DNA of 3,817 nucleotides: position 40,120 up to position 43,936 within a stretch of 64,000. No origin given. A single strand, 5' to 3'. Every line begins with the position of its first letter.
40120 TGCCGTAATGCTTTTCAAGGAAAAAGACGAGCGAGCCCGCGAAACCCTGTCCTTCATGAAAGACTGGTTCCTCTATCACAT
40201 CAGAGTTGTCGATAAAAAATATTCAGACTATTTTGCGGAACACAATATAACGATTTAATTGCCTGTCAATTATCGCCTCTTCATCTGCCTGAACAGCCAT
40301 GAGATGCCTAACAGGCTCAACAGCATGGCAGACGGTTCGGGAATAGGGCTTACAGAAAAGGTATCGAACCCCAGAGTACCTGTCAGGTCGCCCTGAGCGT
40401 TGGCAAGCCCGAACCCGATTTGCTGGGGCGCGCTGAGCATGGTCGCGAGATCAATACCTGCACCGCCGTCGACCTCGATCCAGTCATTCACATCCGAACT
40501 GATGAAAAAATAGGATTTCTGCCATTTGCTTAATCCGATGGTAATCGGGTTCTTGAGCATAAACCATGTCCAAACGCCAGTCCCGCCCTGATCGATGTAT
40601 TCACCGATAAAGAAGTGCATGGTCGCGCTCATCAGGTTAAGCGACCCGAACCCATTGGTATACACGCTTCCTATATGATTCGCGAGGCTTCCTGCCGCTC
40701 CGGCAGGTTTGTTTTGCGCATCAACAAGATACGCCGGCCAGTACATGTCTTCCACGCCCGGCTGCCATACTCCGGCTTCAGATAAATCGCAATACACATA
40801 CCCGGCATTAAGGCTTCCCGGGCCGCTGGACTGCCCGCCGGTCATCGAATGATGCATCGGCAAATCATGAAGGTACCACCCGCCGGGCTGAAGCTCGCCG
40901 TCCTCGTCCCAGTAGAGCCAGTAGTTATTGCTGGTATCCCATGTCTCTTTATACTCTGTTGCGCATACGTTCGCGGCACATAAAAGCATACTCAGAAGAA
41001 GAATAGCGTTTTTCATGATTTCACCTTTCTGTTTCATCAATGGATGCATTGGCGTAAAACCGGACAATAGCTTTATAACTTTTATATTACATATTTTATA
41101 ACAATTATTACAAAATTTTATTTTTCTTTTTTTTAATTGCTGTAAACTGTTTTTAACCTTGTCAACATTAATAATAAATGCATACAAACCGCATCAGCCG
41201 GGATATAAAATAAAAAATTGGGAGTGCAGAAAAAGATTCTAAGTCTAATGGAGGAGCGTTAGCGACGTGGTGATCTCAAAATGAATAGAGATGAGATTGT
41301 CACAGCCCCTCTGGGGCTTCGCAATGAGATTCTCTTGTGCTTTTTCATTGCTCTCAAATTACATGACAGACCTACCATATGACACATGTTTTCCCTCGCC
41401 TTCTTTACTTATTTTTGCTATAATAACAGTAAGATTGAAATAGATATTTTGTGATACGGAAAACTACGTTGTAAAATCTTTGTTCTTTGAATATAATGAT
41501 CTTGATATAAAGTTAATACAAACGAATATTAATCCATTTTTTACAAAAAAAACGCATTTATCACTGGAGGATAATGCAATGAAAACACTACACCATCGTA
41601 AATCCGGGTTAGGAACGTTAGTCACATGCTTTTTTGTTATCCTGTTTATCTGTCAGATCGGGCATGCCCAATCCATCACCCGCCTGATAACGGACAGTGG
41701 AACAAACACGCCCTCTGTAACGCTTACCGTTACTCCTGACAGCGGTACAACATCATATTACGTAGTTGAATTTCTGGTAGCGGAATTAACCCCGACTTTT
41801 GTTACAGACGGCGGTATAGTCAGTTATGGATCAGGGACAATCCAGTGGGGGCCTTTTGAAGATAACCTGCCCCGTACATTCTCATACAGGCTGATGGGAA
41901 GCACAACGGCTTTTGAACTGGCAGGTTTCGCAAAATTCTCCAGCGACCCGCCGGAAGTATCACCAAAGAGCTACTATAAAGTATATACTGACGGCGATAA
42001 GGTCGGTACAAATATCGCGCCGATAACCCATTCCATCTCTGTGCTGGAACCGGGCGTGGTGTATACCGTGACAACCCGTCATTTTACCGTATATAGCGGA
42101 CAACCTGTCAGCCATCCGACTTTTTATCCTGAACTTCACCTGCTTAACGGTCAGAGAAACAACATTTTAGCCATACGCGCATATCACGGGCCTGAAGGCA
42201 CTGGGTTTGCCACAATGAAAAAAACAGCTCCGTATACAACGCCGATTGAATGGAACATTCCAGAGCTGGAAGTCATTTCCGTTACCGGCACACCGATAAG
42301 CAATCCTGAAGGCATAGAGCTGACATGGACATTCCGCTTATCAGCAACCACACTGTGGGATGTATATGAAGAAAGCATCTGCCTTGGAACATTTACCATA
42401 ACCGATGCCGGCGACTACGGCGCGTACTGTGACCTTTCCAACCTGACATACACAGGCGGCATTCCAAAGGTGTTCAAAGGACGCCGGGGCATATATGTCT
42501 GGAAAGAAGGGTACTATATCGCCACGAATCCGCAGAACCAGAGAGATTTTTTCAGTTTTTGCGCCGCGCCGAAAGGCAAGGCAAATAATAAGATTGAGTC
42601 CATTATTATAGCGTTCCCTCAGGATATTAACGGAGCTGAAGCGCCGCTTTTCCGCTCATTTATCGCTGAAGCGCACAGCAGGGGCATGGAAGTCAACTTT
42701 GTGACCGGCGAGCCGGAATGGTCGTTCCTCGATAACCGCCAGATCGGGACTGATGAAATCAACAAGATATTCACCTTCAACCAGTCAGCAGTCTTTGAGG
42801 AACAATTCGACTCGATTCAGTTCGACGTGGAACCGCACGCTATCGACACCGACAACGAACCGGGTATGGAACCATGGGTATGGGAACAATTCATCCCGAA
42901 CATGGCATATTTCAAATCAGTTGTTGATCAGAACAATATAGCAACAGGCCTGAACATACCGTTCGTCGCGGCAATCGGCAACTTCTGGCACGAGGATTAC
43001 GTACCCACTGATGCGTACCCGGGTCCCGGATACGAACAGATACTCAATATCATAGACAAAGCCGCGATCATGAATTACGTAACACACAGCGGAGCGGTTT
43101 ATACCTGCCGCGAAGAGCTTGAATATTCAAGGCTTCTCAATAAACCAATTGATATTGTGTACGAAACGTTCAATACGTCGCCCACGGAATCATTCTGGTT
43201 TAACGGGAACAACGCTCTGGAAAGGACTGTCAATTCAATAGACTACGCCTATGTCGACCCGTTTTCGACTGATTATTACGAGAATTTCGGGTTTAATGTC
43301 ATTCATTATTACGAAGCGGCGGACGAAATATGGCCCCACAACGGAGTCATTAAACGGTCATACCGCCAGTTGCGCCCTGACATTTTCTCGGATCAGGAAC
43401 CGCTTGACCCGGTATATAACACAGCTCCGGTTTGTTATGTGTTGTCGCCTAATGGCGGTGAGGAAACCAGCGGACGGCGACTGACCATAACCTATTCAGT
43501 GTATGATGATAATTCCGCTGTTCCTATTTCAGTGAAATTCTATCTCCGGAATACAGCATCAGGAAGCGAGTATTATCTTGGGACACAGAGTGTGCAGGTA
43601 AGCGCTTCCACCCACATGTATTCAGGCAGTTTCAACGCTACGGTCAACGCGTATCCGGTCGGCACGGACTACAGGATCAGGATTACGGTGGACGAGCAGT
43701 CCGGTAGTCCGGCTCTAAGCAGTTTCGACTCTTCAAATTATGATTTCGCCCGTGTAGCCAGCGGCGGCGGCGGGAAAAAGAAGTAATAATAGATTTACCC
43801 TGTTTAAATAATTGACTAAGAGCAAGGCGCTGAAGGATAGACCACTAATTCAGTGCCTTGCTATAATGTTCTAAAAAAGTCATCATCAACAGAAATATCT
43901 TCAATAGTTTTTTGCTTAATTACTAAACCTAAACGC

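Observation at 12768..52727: Novel ~150-bp repeat family: four copies in 40 kb, always just upstream of plus-strand genes, one inverted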

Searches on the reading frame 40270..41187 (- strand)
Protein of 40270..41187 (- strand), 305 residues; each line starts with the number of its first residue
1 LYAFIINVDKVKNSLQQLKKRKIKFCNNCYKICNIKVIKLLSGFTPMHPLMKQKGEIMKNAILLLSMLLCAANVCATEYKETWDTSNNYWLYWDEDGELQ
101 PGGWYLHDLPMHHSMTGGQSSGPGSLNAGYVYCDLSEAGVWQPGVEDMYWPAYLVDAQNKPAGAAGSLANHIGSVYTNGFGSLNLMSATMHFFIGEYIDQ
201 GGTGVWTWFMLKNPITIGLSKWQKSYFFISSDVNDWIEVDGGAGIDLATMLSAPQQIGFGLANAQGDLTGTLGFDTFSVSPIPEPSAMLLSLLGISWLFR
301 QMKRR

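Call 18: search_protein_families(library=pfam, proteins=[window:40270-41187:-], max_evalue=0.01)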
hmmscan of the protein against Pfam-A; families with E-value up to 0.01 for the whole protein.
window:40270-41187:- (305 aa): 0 families

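Call 46: search_protein_families(library=pfam, proteins=[window:40270-41187:-], max_evalue=0.01)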
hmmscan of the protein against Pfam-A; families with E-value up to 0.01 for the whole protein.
window:40270-41187:- (305 aa): 0 families

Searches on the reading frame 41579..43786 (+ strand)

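Call 18: search_protein_families(library=pfam, proteins=[window:41579-43786:+], max_evalue=0.01)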
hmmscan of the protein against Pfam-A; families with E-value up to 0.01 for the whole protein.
window:41579-43786:+ (735 aa): 1 family
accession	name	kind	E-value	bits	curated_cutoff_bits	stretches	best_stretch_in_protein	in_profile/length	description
PF10342.15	Kre9_KNH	-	0.0065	17.6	24.6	0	626-708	4-81/94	Kre9/KNH-like N-terminal Ig-like domain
